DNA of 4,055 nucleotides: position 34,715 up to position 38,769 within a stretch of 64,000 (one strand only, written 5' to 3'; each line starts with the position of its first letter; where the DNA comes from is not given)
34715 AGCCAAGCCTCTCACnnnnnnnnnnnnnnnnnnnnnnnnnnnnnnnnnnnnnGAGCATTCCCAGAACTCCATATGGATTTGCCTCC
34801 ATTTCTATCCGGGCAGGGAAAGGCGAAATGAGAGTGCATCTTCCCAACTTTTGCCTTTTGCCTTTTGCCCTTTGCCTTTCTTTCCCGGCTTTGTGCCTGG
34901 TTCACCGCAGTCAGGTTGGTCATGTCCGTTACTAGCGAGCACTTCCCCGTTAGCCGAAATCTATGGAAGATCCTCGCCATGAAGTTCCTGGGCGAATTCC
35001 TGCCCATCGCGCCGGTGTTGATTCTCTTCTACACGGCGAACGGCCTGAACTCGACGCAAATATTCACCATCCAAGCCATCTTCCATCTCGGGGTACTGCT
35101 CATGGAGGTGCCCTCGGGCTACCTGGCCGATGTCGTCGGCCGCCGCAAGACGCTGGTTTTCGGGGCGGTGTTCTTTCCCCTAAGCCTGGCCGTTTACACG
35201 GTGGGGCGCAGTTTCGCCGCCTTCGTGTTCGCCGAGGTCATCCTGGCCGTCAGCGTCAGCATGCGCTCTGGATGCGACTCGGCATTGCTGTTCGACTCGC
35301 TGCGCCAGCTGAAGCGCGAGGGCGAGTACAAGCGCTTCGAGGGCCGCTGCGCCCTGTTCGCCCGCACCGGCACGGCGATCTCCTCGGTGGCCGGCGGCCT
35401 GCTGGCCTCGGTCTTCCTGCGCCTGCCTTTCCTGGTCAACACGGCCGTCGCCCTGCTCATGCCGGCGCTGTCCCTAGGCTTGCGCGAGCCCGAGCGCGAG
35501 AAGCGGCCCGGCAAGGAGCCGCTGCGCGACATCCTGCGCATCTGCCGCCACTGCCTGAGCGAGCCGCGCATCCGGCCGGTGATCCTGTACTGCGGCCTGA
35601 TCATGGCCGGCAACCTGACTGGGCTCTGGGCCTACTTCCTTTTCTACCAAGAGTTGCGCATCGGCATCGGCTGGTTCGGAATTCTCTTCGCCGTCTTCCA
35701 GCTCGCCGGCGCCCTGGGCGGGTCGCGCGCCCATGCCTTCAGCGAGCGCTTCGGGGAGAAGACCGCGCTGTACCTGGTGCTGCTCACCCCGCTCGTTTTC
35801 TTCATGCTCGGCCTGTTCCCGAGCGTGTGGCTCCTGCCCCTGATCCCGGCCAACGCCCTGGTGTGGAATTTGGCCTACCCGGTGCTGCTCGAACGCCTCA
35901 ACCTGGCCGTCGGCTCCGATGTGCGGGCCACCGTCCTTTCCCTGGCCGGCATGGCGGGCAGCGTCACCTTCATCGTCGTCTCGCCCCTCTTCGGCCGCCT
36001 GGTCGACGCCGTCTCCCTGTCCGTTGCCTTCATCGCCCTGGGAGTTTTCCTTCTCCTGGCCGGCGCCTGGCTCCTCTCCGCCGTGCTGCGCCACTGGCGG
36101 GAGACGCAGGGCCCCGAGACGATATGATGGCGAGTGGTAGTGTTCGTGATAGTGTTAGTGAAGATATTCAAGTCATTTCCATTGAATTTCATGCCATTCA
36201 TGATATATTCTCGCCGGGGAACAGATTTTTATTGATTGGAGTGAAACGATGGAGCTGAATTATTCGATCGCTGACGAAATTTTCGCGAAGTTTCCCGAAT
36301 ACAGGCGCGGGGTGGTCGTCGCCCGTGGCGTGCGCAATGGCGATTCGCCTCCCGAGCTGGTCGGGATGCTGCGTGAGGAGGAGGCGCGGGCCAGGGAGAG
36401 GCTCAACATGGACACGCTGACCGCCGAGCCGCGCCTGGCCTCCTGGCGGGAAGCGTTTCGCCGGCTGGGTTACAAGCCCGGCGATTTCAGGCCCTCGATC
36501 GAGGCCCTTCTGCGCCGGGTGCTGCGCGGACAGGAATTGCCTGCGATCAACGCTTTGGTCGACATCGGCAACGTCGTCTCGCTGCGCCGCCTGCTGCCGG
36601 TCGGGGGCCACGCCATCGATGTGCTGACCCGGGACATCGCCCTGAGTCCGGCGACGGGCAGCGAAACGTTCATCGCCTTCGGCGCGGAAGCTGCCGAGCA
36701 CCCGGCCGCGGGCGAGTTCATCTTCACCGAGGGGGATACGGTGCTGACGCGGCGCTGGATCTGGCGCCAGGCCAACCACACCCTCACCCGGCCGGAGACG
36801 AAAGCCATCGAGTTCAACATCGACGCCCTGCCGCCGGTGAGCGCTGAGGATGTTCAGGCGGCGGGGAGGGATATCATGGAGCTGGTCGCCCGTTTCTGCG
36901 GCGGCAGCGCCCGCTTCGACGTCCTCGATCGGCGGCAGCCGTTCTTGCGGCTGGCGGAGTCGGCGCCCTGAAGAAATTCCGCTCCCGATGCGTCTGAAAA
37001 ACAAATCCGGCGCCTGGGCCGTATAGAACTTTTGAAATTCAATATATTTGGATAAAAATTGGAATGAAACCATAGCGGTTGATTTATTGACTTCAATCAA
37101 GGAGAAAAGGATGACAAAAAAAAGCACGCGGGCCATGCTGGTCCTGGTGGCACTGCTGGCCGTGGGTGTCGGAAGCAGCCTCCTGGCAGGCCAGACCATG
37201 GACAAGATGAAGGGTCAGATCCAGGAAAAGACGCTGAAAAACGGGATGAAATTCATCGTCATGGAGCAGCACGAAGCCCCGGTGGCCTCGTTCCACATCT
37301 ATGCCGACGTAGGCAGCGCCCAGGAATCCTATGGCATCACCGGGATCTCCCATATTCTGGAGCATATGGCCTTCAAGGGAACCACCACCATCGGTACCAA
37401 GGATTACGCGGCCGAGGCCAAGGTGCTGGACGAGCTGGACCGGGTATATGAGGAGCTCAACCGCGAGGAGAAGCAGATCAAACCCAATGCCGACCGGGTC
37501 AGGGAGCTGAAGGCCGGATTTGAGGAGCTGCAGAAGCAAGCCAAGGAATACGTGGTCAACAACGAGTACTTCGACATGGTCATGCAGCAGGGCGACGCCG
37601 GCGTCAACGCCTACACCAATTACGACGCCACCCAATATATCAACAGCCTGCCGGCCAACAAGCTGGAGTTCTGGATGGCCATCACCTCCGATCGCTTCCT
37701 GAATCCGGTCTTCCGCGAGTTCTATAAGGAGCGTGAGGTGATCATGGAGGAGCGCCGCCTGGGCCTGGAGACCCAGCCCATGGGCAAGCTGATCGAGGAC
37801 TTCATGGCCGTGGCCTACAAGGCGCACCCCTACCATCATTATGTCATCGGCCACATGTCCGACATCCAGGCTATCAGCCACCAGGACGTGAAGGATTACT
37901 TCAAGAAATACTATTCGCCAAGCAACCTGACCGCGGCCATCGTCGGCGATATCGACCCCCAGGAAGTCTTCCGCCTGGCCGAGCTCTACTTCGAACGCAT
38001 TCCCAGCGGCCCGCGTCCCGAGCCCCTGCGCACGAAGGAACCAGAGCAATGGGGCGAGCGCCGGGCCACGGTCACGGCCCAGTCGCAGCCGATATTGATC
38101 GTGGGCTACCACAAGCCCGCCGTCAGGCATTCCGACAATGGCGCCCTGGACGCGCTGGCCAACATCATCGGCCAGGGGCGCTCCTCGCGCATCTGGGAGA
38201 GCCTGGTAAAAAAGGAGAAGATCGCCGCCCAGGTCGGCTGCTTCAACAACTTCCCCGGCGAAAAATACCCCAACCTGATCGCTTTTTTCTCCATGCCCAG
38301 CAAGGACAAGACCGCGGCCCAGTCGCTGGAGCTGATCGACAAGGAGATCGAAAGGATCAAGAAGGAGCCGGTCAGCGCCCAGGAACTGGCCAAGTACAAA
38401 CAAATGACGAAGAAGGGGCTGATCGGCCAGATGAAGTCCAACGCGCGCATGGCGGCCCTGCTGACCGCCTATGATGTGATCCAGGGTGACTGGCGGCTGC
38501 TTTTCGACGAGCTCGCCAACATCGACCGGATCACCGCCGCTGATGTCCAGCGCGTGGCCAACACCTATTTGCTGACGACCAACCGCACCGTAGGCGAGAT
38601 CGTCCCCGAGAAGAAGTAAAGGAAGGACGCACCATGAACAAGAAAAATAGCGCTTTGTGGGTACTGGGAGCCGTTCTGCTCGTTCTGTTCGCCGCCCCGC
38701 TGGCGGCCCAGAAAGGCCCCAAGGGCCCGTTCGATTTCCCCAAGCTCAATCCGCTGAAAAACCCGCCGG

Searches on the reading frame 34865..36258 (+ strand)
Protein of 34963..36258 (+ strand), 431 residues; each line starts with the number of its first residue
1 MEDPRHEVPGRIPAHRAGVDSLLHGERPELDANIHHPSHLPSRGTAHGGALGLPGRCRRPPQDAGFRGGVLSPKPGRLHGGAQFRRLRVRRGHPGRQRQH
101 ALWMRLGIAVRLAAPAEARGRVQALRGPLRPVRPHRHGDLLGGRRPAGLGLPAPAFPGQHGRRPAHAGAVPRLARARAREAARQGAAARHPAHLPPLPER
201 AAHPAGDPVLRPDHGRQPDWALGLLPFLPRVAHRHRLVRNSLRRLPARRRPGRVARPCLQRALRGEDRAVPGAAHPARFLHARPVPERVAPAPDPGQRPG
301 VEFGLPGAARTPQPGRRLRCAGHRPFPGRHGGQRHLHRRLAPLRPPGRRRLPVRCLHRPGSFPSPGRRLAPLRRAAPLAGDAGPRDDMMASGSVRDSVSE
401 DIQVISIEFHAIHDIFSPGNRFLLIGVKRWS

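Call 8: search_protein_families(library=pfam, proteins=[window:34963-36258:+], max_evalue=0.001)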
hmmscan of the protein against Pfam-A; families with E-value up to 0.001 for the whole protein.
window:34963-36258:+ (431 aa): 0 families

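Call 63: search_protein_families(library=pfam, proteins=[window:34865-36127:+], max_evalue=0.001)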
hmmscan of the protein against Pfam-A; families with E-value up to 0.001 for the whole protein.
window:34865-36127:+ (420 aa): 2 families
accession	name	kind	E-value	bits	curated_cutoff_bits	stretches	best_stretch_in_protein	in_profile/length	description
PF07690.21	MFS_1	-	5.9e-24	85.1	33.4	1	41-327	9-296/347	Major Facilitator Superfamily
PF05977.19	MFS_3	-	0.00021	20.3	27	1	66-413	47-400/524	Transmembrane secretion effector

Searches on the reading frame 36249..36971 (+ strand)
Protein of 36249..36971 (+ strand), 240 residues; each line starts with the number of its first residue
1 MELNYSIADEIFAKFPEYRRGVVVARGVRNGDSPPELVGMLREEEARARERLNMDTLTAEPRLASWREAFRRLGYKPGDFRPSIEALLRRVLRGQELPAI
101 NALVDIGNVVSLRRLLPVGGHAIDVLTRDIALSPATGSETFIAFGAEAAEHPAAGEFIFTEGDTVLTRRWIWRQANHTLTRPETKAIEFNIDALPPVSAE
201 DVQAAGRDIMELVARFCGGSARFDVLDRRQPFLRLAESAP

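Call 63: search_protein_families(library=pfam, proteins=[window:36249-36971:+], max_evalue=0.001)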
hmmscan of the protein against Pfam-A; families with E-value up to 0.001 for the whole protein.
window:36249-36971:+ (240 aa): 1 family
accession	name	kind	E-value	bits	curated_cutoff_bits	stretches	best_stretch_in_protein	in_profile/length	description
PF03483.22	B3_4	-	1.4e-20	74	29.3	1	66-217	2-173/174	B3/4 domain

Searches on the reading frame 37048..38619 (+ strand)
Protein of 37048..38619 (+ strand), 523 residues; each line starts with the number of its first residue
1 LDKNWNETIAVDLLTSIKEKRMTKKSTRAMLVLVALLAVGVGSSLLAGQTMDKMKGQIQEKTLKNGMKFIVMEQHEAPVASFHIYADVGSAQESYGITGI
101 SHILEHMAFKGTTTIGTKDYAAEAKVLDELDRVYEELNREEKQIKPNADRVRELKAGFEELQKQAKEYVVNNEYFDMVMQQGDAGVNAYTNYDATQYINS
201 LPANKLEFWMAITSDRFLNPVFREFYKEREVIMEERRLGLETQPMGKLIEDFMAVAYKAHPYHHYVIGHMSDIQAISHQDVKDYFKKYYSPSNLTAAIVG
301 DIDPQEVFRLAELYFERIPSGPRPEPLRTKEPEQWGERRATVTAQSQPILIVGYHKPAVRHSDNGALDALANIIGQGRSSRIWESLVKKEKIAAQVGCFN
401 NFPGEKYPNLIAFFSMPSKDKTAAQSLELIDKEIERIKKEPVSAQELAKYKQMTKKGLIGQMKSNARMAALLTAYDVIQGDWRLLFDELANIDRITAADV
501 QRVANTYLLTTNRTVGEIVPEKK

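Call 8: search_protein_families(library=pfam, proteins=[window:37048-38619:+], max_evalue=0.001)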
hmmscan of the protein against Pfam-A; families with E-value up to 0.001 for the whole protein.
window:37048-38619:+ (523 aa): 2 families
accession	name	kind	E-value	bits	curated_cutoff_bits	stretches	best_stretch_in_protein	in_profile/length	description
PF05193.26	Peptidase_M16_C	-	1.4e-33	116.7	23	1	276-452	2-179/181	Peptidase M16 inactive domain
PF00675.25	Peptidase_M16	-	4.1e-15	56.4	22.3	2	72-124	5-57/149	Insulinase (Peptidase family M16)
